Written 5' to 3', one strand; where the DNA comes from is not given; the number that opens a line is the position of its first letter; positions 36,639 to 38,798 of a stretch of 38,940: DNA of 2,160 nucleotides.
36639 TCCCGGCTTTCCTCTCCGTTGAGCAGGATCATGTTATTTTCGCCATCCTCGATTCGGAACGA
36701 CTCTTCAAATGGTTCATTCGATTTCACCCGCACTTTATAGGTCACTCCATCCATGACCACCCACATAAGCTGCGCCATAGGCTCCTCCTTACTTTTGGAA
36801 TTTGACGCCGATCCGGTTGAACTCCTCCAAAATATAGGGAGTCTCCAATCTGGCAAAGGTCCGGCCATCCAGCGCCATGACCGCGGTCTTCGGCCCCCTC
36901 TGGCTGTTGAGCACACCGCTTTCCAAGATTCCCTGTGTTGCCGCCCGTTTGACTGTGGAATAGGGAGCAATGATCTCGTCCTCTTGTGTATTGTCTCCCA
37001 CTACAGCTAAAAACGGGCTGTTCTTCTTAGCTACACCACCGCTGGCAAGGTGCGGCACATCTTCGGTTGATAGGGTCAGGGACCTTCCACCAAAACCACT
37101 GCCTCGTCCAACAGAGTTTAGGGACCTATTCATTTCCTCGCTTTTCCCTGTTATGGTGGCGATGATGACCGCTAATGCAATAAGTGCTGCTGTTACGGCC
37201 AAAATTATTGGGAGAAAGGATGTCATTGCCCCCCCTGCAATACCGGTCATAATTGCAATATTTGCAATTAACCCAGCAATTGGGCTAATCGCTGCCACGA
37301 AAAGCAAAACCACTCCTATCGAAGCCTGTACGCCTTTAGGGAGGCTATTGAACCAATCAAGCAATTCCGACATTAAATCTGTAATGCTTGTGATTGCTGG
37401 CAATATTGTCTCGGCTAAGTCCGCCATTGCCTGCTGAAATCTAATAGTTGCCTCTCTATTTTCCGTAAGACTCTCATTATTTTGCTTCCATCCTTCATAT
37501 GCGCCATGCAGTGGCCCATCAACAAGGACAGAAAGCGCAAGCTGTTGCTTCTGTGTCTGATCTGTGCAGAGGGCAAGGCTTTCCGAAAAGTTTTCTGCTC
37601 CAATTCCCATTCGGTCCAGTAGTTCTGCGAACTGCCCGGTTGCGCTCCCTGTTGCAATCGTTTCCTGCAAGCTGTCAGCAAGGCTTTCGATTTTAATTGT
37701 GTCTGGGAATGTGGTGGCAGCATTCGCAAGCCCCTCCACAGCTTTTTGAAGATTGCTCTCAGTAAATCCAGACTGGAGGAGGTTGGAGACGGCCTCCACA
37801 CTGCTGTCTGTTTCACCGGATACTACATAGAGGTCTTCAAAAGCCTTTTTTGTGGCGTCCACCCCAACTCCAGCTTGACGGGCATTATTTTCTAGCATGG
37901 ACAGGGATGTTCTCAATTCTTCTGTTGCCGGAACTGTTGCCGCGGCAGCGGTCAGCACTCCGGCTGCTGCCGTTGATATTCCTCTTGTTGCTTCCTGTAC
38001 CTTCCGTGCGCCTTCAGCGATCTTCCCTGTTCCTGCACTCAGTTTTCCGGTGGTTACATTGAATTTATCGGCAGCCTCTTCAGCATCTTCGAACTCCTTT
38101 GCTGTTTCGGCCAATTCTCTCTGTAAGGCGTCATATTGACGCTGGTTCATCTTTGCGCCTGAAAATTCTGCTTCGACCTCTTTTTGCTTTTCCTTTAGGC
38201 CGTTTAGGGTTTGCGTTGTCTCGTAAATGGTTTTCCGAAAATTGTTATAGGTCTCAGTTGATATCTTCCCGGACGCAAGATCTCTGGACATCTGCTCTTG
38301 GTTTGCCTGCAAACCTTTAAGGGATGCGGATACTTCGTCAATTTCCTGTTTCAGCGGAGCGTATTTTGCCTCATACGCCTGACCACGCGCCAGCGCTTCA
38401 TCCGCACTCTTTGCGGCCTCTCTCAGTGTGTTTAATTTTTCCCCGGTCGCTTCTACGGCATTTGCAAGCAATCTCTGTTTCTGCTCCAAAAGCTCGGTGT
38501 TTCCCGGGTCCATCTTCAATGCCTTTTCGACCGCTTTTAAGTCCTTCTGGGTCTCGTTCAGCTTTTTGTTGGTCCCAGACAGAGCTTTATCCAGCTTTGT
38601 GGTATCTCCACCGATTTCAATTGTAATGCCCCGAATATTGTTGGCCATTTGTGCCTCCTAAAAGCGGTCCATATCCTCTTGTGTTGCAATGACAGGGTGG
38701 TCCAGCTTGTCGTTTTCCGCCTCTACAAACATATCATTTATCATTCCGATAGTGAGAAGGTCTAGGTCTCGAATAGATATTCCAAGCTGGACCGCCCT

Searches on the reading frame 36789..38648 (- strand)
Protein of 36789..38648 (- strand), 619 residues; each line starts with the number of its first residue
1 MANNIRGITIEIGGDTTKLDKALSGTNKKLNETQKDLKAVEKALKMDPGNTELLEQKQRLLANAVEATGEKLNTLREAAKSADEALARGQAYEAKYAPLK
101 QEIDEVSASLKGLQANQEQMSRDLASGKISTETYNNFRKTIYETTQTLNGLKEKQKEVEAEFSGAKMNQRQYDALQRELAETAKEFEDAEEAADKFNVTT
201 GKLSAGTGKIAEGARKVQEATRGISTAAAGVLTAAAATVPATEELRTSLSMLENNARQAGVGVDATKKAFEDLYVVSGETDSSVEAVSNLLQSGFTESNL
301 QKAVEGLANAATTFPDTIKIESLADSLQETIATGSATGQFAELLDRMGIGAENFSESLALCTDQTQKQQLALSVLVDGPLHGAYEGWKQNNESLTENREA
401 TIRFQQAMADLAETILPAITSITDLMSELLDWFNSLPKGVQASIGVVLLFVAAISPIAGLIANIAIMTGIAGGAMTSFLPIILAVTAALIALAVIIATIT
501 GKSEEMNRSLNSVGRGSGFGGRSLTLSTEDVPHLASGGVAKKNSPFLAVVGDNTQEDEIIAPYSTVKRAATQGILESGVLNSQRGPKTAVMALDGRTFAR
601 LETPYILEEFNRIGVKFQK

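Call 72: search_protein_families(library=phrogs, proteins=[window:36789-38648:-], max_evalue=0.00001)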
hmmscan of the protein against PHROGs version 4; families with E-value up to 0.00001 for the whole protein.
window:36789-38648:- (619 aa): 12 families
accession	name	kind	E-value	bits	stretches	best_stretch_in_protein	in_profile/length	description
phrog_23464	-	unknown function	4.3e-94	317.1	1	4-581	3-502/539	-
phrog_15002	-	unknown function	5.5e-47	161.2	2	1-125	1-125/183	-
phrog_5755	-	tail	8e-44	151.5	1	1-126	2-127/541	tail length tape measure protein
phrog_58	-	tail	1.1e-33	117.8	1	1-494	170-643/1544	tail length tape measure protein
phrog_1272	-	tail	6.6e-24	84.8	2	1-121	71-202/1606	tail length tape measure protein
phrog_1533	-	tail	1.9e-19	69.8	2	1-238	3-251/1688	tail length tape measure protein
phrog_4704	-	tail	1.2e-18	68.2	1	1-238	4-218/625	tail length tape measure protein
phrog_167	-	tail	3.5e-18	65.8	1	1-334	5-359/1555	tail length tape measure protein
phrog_5218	-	unknown function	1.4e-12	47.6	1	7-316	7-306/1599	-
phrog_1293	-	tail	2.2e-12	46.7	1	406-490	476-560/1424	tail length tape measure protein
phrog_28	-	tail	4.3e-09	36.5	0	399-496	557-673/1228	tail length tape measure protein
phrog_5448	-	tail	1.9e-08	32.7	1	402-502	583-684/3103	tail length tape measure protein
